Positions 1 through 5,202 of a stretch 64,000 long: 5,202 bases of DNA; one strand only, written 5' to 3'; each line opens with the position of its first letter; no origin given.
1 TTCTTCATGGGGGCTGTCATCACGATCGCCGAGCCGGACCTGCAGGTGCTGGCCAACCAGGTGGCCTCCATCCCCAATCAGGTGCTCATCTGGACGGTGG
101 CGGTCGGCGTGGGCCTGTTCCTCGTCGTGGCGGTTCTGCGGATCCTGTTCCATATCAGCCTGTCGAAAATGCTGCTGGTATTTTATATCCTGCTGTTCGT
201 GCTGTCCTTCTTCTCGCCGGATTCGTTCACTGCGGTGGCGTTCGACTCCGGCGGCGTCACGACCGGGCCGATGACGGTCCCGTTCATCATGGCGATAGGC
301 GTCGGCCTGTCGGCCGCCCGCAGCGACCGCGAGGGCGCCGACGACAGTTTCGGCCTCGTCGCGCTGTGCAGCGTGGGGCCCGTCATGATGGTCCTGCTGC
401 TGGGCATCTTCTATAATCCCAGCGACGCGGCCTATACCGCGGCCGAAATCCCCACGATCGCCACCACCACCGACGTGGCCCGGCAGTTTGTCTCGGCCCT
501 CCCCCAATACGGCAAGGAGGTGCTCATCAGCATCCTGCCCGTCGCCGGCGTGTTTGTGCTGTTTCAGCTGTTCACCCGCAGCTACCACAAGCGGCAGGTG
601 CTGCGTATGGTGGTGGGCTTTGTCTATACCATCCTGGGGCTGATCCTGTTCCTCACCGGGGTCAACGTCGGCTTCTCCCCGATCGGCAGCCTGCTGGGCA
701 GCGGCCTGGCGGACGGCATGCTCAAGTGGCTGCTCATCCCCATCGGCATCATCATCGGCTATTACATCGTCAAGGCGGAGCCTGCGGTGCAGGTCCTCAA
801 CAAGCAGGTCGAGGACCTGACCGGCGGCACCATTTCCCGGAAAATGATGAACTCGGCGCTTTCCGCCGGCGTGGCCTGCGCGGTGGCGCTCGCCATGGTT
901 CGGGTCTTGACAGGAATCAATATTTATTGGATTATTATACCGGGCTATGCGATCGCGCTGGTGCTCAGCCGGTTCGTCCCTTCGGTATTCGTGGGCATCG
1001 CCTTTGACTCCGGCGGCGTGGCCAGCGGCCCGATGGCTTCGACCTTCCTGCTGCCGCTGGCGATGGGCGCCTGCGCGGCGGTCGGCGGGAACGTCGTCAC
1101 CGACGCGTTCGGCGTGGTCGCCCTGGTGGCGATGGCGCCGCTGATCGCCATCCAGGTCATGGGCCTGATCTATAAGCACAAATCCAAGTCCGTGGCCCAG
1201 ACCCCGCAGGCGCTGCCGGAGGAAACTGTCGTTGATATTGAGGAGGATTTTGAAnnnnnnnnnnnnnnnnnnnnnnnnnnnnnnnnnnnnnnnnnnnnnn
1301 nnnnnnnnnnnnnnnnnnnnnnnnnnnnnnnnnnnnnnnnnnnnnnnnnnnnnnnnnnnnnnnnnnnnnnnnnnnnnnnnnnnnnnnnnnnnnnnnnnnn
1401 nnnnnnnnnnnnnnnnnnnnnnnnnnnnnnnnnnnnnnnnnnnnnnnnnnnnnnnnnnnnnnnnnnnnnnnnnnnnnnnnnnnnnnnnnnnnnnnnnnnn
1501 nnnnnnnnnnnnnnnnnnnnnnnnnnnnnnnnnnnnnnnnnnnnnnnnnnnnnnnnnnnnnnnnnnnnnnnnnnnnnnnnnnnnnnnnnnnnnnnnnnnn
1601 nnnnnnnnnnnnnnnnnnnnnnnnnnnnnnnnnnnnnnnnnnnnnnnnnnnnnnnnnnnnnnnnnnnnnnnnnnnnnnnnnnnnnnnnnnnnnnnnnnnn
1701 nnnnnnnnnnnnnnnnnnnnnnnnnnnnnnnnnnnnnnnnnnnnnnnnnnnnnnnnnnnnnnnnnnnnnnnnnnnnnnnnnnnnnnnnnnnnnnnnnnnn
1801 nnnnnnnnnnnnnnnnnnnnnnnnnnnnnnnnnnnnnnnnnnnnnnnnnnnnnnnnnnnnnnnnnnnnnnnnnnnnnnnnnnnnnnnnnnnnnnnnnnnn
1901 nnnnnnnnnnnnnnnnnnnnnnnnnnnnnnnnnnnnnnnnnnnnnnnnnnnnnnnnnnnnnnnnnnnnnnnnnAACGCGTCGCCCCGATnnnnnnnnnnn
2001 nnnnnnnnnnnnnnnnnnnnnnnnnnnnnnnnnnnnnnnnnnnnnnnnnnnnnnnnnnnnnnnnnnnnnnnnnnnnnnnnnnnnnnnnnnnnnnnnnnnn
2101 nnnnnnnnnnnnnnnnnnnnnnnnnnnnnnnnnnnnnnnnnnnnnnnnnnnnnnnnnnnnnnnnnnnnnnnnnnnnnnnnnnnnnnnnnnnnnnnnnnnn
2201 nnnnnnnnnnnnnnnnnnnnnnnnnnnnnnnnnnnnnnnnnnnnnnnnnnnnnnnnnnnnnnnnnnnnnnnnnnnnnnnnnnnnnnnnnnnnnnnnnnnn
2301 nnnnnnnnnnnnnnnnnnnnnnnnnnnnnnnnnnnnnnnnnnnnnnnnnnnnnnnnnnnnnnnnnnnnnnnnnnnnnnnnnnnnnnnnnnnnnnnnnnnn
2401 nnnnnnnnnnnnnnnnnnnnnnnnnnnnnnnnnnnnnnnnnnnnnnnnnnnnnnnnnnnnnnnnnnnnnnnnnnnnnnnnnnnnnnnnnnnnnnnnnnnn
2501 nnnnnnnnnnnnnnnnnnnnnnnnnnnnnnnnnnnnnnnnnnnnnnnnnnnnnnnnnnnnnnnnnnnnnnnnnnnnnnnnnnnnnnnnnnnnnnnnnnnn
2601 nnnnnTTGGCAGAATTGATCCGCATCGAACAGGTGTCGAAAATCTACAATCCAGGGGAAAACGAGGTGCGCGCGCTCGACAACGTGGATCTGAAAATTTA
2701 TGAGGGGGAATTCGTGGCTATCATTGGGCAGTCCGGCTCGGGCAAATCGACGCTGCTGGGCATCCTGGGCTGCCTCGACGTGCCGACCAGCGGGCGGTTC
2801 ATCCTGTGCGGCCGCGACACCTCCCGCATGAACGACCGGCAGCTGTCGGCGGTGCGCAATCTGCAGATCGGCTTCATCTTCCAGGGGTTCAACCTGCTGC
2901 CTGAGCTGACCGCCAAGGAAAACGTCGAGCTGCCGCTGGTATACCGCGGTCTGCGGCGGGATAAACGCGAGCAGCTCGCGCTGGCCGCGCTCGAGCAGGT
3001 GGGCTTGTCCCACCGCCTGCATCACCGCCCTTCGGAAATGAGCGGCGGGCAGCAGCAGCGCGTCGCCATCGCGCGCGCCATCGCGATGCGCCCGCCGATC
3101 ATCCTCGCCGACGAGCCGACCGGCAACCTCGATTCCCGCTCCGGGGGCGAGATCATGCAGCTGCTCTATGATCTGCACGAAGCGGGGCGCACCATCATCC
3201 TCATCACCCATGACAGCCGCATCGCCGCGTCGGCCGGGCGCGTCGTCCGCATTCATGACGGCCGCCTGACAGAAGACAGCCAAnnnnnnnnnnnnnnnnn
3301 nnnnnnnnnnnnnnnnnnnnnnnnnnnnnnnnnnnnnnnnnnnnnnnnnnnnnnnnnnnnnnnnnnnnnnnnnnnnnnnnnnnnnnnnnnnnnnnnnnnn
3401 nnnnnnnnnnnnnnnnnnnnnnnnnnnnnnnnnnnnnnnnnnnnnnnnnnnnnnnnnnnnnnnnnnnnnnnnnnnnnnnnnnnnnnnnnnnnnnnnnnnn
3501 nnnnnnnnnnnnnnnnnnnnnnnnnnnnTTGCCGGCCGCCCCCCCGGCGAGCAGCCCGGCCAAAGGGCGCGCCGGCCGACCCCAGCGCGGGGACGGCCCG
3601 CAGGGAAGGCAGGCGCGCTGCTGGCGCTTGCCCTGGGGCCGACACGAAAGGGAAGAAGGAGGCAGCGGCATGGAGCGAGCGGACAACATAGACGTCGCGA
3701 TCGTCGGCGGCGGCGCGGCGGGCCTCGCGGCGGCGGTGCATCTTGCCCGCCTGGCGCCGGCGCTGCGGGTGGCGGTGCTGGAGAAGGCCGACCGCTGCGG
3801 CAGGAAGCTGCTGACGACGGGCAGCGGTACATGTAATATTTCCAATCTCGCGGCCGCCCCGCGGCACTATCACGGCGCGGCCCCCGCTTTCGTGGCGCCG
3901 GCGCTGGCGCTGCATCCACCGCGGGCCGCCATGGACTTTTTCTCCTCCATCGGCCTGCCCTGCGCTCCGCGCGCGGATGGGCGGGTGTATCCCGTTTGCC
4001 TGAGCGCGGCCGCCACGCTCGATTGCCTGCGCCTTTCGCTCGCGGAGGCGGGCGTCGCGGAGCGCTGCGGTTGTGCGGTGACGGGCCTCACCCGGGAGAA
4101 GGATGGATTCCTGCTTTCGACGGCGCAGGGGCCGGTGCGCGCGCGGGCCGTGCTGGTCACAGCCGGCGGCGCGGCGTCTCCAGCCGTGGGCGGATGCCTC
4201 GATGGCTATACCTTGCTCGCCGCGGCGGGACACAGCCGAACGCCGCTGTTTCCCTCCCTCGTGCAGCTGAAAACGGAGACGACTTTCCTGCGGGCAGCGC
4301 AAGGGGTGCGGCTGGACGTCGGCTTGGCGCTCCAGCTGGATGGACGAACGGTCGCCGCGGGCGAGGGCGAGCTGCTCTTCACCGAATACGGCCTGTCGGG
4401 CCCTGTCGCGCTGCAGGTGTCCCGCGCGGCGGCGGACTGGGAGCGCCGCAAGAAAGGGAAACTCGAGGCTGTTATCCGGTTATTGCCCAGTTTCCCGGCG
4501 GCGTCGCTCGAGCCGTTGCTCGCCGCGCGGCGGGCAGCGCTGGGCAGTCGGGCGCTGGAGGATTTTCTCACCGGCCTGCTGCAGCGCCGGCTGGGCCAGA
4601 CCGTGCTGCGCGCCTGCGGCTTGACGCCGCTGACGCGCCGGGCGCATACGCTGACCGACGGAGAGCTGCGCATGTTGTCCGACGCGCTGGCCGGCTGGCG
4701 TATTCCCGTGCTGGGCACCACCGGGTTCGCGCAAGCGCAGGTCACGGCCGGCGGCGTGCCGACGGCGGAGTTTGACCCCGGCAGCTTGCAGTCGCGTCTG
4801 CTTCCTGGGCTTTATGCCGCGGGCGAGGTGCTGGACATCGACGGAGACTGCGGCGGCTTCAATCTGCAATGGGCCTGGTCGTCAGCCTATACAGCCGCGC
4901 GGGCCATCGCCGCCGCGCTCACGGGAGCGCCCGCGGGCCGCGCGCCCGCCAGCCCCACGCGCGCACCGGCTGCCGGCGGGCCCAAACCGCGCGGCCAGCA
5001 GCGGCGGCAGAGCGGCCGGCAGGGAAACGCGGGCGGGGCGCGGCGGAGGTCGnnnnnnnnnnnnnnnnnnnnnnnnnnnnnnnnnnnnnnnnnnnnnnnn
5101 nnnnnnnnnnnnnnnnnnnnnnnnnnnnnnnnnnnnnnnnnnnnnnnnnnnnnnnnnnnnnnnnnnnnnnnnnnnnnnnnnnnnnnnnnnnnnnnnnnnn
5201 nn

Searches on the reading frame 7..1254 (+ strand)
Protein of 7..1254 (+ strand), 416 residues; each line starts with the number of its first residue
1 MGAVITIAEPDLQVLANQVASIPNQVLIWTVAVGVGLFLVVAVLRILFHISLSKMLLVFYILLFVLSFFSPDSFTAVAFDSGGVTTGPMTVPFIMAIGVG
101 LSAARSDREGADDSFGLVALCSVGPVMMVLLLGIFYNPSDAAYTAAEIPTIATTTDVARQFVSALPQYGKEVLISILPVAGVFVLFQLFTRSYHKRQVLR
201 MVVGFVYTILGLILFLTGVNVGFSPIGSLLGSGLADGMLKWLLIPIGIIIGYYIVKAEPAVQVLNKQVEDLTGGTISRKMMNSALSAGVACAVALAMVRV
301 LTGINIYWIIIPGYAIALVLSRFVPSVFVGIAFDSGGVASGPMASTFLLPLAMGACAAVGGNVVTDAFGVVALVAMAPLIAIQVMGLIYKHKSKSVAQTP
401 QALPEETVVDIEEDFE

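Call 87: search_protein_families(library=pfam, proteins=[window:7-1254:+], max_evalue=0.0001)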
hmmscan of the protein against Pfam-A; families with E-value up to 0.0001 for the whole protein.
window:7-1254:+ (416 aa): 1 family
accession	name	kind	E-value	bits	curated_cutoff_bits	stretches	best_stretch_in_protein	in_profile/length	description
PF07556.16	DUF1538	-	7.2e-121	401.7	22.6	2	180-388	2-211/211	Protein of unknown function (DUF1538)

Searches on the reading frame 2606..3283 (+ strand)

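Call 87: search_protein_families(library=pfam, proteins=[window:2606-3283:+], max_evalue=0.0001)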
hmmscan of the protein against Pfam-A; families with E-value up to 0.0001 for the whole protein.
window:2606-3283:+ (226 aa): 3 families
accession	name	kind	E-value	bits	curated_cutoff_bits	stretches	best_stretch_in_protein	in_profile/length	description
PF00005.33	ABC_tran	-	9e-34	117.5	25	1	24-172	1-136/137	ABC transporter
PF13304.12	AAA_21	-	3.5e-07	31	27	0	125-205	220-301/304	AAA domain, putative AbiEii toxin, Type IV TA system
PF02463.25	SMC_N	-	3.5e-07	30.3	40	0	142-217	134-212/220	RecF/RecN/SMC N terminal domain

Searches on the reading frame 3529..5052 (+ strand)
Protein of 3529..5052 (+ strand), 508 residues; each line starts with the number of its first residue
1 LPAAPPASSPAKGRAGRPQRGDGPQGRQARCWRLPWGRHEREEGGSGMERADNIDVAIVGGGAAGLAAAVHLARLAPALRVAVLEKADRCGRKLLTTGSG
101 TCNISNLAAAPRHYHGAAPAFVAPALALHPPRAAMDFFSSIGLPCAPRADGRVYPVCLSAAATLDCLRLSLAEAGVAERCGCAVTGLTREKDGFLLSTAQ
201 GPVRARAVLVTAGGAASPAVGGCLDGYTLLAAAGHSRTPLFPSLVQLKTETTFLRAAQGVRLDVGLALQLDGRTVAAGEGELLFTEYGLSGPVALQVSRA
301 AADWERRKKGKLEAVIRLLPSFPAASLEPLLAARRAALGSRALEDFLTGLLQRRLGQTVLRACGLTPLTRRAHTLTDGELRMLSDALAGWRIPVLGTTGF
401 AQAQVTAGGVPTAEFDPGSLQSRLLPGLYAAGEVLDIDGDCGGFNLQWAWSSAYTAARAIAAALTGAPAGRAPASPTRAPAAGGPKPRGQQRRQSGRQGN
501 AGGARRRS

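Call 28: search_protein_families(library=pfam, proteins=[window:3529-5052:+], max_evalue=0.0001)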
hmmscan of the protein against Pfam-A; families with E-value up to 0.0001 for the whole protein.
window:3529-5052:+ (508 aa): 9 families
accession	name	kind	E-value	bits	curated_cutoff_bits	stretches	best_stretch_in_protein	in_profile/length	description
PF03486.20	HI0933_like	-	2.9e-59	200.9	50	1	55-458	2-243/244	HI0933-like protein Rossmann domain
PF22780.1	HI0933_like_1st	-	1.5e-26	93.6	27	1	242-405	2-165/165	HI0933-like protein barrel and H2TH domain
PF01266.30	DAO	-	6.8e-13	49.3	27.9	1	55-91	1-35/353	FAD dependent oxidoreductase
PF00890.30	FAD_binding_2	-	6.5e-09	35.9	20.4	1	55-93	1-37/414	FAD binding domain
PF13450.12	NAD_binding_8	-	6.3e-07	30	21.9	1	58-92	1-33/68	NAD(P)-binding Rossmann-like domain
PF13738.12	Pyr_redox_3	-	1.1e-05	25.3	30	0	58-87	2-30/305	Pyridine nucleotide-disulphide oxidoreductase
PF01946.23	Thi4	-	1.3e-05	25.1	26.2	1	53-87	17-50/235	Thi4 family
PF07992.20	Pyr_redox_2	-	2.6e-05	24.2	26.1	0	55-90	2-35/291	Pyridine nucleotide-disulphide oxidoreductase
PF13454.12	NAD_binding_9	-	9.3e-05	22.9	21.8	0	57-109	1-55/155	FAD-NAD(P)-binding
